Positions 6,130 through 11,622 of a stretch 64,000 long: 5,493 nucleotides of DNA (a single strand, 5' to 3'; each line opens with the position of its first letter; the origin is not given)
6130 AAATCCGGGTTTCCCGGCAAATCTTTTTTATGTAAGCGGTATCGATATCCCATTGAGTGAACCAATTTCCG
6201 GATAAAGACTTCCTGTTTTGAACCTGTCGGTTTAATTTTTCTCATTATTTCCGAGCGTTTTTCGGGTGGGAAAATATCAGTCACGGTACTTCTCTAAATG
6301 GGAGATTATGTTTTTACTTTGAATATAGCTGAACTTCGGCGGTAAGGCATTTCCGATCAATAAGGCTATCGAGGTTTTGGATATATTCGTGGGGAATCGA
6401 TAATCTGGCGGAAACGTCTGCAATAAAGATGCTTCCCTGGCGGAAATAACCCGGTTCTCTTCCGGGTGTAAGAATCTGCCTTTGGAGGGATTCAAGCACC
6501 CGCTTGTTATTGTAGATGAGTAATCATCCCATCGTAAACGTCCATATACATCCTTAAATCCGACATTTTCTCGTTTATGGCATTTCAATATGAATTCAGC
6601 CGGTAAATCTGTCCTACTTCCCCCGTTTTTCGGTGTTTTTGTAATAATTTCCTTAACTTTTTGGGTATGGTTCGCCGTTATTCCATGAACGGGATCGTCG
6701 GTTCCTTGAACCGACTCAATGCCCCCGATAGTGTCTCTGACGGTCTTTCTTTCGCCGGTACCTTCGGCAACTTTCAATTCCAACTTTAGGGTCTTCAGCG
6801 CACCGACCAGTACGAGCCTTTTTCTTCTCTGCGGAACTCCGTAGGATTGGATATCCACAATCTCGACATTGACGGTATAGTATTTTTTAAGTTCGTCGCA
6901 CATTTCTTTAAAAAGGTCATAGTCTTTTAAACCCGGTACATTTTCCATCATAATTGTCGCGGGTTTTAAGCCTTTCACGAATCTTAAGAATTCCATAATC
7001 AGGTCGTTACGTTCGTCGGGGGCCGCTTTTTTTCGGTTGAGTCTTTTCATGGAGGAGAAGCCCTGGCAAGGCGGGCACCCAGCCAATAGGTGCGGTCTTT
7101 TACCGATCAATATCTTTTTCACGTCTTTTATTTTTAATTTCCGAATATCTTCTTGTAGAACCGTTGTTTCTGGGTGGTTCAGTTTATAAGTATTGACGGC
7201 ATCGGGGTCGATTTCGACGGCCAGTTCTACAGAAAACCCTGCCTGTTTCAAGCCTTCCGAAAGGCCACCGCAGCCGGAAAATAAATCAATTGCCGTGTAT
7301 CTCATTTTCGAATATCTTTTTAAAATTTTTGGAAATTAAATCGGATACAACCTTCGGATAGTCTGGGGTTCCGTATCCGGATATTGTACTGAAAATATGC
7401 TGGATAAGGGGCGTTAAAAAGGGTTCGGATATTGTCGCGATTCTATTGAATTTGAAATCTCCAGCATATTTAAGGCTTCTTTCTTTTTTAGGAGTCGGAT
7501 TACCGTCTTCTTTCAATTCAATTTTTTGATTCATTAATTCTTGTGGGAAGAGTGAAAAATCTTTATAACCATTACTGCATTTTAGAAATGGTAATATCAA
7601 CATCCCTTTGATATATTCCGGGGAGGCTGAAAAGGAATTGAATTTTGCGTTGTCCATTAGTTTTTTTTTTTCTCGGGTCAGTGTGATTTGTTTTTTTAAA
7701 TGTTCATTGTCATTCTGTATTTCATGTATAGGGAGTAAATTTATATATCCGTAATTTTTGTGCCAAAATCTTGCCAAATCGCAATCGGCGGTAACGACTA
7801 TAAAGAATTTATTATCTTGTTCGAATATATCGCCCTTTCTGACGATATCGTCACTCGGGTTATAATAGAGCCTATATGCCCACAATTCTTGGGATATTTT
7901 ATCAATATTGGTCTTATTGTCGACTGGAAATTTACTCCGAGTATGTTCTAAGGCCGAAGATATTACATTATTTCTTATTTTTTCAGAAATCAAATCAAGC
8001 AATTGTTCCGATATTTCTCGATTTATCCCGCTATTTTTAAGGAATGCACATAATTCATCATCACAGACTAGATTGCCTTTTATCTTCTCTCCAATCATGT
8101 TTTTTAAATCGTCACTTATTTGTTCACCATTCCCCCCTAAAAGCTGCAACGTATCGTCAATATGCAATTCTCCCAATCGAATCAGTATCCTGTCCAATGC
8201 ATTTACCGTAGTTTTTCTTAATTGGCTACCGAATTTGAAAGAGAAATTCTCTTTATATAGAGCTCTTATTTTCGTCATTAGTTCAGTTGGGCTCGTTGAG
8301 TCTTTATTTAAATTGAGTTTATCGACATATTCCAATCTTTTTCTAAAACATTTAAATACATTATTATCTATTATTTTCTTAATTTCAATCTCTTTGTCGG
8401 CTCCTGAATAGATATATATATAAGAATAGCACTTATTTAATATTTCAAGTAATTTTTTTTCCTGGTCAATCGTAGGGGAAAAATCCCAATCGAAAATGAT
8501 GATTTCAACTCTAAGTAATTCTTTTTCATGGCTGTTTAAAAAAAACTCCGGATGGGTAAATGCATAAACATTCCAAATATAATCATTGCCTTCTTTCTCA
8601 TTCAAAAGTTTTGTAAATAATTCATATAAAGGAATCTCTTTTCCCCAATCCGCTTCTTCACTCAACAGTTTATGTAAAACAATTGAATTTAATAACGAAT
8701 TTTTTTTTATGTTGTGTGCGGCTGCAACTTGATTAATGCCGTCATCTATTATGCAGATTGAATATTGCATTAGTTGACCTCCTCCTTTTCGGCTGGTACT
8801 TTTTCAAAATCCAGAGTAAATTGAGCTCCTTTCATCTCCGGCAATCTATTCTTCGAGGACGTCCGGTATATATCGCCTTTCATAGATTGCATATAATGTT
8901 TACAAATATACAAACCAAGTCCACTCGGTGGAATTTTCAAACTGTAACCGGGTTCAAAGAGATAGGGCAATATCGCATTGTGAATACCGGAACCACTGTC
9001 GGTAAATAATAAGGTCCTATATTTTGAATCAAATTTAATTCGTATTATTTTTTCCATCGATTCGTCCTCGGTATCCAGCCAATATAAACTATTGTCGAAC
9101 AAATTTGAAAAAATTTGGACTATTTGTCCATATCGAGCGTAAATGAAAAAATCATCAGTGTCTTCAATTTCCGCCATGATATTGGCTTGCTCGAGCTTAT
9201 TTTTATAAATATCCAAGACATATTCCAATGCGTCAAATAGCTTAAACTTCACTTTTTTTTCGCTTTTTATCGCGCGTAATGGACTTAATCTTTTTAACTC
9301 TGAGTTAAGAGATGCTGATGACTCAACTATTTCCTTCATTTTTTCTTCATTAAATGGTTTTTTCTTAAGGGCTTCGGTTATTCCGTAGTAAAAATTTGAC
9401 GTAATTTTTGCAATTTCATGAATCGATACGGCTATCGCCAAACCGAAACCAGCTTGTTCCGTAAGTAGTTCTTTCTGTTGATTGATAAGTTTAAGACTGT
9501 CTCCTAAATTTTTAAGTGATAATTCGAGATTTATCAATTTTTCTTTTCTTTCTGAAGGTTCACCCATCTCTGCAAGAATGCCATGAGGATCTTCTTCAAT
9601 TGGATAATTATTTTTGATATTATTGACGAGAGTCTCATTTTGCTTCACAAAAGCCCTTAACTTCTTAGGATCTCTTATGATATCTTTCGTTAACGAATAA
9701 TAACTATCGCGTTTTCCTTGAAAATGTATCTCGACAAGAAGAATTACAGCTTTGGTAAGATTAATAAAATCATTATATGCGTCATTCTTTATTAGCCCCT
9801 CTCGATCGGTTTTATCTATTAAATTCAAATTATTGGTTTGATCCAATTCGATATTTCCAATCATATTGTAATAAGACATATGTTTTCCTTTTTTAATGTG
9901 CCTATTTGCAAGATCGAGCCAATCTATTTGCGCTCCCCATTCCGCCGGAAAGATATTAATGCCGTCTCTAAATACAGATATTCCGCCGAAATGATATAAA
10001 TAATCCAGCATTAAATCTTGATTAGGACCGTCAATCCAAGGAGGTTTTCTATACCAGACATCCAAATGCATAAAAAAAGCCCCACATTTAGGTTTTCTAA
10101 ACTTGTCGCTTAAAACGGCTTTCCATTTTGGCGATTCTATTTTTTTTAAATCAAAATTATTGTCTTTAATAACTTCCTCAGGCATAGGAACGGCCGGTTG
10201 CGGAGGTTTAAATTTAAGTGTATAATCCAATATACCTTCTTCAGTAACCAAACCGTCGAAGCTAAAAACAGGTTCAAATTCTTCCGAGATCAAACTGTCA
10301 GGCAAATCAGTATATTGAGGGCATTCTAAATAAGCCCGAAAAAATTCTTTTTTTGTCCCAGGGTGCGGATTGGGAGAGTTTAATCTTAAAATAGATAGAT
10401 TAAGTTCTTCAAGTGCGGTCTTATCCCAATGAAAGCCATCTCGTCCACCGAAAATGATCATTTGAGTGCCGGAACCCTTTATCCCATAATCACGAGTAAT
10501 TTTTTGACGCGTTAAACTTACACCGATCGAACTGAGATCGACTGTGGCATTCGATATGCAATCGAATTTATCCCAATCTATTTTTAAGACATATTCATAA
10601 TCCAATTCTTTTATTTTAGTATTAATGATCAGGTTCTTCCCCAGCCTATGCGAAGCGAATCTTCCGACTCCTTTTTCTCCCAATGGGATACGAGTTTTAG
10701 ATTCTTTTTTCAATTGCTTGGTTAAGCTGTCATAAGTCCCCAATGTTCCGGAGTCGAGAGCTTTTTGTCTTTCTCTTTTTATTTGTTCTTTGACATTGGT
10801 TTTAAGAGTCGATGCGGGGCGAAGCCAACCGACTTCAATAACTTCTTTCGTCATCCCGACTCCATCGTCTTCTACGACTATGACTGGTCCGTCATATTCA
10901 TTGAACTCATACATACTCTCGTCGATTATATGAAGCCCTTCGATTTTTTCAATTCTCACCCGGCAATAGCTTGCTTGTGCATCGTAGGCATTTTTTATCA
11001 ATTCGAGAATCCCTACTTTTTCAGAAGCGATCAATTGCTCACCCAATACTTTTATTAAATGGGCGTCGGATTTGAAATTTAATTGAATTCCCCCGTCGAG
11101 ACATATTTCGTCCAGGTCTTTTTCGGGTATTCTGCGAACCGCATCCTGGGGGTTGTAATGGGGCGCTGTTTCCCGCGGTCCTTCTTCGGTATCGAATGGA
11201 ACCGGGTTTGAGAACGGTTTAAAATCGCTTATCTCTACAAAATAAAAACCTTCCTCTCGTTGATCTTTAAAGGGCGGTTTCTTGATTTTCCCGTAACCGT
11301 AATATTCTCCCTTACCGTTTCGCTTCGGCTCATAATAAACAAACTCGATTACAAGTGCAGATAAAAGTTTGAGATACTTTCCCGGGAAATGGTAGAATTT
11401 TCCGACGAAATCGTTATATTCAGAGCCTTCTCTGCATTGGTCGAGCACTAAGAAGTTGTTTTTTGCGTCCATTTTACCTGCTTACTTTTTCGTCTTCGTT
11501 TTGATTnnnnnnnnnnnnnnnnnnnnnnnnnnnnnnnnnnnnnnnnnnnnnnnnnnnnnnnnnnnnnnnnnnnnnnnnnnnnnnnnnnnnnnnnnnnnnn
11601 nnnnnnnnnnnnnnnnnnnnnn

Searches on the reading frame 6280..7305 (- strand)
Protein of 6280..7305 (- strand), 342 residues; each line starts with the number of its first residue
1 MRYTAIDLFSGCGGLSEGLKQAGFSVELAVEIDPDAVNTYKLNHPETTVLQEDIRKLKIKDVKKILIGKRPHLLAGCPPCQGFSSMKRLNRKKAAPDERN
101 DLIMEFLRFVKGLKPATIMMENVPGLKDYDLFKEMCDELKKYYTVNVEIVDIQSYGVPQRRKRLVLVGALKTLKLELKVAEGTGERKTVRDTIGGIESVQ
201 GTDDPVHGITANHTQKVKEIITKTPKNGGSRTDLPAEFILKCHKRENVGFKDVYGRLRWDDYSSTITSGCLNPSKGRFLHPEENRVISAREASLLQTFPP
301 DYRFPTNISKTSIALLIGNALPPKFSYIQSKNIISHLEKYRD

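Call 87: search_protein_families(library=pfam, proteins=[window:6280-7305:-], max_evalue=0.0001)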
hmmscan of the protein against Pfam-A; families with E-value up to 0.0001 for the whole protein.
window:6280-7305:- (342 aa): 1 family
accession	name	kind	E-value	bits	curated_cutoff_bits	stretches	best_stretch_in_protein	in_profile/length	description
PF00145.23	DNA_methylase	-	1.6e-58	199.1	22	1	4-331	2-320/324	C-5 cytosine-specific DNA methylase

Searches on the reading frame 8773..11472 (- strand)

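Call 87: search_protein_families(library=pfam, proteins=[window:8773-11472:-], max_evalue=0.0001)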
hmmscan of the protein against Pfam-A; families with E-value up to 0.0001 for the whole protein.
window:8773-11472:- (900 aa): 2 families
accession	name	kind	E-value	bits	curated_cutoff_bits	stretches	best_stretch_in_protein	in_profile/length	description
PF02518.31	HATPase_c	-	1.4e-16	61.3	26.4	1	783-889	5-107/111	Histidine kinase-, DNA gyrase B-, and HSP90-like ATPase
PF13589.12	HATPase_c_3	-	1.4e-12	48.2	25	1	153-303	5-108/137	Histidine kinase-, DNA gyrase B-, and HSP90-like ATPase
